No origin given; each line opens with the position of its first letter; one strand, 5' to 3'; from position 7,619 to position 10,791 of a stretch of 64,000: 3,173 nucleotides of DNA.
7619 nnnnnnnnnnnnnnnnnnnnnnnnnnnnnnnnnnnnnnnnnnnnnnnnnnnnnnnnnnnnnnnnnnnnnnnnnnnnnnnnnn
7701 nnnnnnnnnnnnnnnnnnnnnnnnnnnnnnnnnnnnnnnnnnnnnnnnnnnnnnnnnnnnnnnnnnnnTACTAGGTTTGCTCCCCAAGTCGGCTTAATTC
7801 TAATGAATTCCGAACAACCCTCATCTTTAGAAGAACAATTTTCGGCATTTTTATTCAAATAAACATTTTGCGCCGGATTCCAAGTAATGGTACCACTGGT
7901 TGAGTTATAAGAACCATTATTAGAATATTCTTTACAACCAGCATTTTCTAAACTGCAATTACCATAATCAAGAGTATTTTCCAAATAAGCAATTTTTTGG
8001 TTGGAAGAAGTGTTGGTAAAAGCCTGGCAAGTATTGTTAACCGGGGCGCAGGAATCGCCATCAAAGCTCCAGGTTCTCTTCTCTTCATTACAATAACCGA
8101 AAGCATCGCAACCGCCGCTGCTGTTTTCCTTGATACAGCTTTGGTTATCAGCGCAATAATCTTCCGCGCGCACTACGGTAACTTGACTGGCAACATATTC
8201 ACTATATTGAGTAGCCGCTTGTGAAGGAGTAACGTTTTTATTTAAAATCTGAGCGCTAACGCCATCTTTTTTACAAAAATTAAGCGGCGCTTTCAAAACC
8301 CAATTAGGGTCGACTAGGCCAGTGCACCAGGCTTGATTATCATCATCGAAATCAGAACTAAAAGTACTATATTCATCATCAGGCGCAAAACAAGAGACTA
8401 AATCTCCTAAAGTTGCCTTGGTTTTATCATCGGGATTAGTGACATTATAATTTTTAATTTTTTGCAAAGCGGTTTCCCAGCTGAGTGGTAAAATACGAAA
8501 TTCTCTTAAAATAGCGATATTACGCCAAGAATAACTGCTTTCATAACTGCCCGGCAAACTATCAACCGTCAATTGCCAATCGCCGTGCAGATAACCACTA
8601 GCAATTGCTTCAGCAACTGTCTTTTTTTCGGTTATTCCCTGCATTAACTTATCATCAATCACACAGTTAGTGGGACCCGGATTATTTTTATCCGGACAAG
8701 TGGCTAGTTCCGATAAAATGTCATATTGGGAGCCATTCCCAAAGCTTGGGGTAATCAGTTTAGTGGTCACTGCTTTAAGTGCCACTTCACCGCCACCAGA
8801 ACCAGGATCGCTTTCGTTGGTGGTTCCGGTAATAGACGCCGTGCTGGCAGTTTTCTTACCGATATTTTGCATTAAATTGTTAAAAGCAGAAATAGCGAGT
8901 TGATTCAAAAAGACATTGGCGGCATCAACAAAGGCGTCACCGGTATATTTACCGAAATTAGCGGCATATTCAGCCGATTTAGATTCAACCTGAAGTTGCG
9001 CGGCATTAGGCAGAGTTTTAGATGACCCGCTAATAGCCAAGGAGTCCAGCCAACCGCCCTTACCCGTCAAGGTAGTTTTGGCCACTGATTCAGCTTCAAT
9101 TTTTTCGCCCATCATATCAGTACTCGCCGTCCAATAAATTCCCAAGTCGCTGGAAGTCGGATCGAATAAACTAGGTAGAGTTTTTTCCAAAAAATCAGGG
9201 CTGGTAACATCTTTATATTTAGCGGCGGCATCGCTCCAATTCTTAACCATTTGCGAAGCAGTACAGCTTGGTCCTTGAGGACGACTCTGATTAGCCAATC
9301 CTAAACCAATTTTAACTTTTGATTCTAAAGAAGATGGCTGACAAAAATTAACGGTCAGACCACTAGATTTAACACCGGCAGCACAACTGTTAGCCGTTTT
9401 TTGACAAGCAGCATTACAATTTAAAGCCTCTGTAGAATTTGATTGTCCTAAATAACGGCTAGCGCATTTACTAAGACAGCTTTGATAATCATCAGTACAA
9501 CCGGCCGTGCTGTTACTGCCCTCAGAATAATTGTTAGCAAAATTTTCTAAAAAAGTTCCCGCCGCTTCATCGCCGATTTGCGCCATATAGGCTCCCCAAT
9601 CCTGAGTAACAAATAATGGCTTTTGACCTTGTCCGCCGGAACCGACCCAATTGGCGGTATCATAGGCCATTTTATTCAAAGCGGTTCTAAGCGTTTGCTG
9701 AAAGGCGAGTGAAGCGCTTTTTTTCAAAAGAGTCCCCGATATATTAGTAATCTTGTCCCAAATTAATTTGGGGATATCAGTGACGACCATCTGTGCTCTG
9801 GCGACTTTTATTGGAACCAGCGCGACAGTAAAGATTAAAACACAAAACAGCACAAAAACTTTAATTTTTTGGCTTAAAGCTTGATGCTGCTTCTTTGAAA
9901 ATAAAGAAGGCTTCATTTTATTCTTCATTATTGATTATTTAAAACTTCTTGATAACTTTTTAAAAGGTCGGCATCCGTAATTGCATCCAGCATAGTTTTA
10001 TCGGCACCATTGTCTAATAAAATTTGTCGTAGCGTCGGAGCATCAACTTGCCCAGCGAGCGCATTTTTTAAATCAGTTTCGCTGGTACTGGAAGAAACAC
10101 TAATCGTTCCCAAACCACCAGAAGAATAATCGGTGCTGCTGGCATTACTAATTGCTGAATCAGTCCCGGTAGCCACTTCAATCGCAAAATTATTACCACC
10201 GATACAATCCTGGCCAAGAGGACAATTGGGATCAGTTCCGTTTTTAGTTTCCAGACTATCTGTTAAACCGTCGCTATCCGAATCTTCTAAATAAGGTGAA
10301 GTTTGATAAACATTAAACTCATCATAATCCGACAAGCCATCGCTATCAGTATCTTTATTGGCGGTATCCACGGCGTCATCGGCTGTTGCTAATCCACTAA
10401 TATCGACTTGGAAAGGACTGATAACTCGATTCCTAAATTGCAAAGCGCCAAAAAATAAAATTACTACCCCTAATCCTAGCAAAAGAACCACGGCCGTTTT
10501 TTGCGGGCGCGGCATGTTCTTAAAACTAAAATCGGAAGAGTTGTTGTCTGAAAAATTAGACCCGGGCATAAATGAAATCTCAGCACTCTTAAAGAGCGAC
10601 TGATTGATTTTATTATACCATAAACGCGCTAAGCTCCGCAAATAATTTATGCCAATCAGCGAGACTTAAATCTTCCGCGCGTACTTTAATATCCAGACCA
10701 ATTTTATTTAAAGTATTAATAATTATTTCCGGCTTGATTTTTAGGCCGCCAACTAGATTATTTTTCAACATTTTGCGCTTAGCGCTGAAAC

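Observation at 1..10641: Operon coupling a 2,716-aa cysteine-rich surface protein to three dedicated membrane proteins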

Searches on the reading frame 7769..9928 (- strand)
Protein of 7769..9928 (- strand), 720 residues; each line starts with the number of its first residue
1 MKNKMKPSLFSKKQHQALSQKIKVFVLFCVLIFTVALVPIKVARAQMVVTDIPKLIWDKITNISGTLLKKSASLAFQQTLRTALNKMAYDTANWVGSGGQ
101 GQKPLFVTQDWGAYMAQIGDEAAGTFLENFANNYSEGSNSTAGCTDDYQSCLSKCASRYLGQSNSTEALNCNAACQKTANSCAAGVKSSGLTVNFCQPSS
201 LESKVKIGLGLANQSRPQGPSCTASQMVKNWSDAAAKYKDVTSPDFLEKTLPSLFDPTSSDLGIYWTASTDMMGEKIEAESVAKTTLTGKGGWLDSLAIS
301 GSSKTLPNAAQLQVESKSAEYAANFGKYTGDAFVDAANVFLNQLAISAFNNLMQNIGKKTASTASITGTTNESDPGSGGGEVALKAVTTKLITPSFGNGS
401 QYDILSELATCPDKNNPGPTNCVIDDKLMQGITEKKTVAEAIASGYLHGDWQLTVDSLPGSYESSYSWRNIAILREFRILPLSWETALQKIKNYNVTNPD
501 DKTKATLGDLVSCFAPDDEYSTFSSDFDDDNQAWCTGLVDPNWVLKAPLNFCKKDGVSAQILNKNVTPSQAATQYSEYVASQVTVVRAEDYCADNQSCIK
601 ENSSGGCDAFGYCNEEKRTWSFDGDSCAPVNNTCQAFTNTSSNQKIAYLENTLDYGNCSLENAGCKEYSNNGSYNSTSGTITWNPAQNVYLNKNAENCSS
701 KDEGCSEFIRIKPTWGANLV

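Call 62: search_solved_structures(query=A5, max_evalue=1)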
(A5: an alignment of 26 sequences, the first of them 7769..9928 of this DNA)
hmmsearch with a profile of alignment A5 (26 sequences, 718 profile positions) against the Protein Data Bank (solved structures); distinct sequences matched with E-value up to 1: 0.

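Call 77: predict_structure(alignment_id=A7)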
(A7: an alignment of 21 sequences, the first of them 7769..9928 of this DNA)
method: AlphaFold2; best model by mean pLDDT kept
length: 720 residues; sequences in the alignment: 21
mean_pLDDT: 43.4   pTM: 0.29
mean pLDDT of the five models: 43.4, 41.4, 40.5, 40.3, 39.1
residues with pLDDT >= 90: 0; 70-90: 113; 50-70: 83; < 50: 524
segments of 3 or more residues with pLDDT < 50: 1-23, 25-141, 185-411, 548-572, 574-640, 643-665, 670-683, 701-720
pLDDT, mean of each block of 10 residues (from residue 1): 31 41 45 34 27 39 34 37 43 31 32 44 41 34 66 76 71 77 44 27 29 26 31 33 36 27 23 30 33 32 38 43 32 33 32 30 27 25 27 27 37 51 63 70 80 65 66 68 78 79 79 74 72 72 59 30 38 46 34 32 35 23 25 33 38 34 48 41 53 51 31 29
secondary structure, 60 per line:
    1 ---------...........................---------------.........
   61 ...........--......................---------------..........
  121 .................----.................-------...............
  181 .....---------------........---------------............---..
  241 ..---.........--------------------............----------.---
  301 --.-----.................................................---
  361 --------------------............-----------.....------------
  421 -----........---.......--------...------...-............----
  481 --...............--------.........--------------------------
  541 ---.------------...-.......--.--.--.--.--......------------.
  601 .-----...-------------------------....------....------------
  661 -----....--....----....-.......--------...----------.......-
elements in order (helices of 4 or more, strands of 3 or more residues): H10-36 H52-71 H74-95 H111-137 H142-158 H166-185 H201-208 H224-235 H239-242 H246-254 H275-286 H309-357 H381-392 H404-408 H426-433 H438-443 E452-454 E465-467 H468-476 H483-497 H507-514 E561-567 E582-587 E607-609 E635-638 E645-648 E666-669 E672-675 E680-683 E688-691 H713-719

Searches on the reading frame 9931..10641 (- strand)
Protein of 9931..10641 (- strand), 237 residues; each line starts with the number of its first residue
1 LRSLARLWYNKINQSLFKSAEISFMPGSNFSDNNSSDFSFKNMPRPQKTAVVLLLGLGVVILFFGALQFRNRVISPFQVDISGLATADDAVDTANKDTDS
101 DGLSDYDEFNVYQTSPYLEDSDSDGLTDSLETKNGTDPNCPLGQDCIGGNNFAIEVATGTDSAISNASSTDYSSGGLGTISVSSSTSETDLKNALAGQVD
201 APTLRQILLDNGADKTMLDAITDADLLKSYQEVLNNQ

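Call 7: search_protein_families(library=pfam, proteins=[window:9931-10641:-], max_evalue=1)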
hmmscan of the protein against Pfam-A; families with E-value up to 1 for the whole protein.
window:9931-10641:- (237 aa): 1 family
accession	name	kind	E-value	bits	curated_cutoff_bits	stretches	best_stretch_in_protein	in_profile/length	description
PF18884.5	TSP3_bac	-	1.4e-06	28.4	25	2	120-139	1-20/22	Bacterial TSP3 repeat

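Call 9: search_protein_families(library=ncbifam, proteins=[window:9931-10641:-], max_evalue=1)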
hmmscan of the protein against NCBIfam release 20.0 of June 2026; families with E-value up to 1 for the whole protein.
window:9931-10641:- (237 aa): 3 families
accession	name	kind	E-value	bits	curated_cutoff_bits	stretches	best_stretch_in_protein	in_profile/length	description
NF033765.2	gliding_CglD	equivalog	2.2e-05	22.5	400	1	85-145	67-134/1124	adventurous gliding motility lipoprotein CglD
NF047639.1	throspo3_MtsD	equivalog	3.6e-05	22.1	800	1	93-140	456-502/651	cell-cell cohesion protein MtsD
NF008825.0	PRK11875.1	equivalog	0.38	10.5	55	1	51-70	6-24/31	photosystem II reaction center protein T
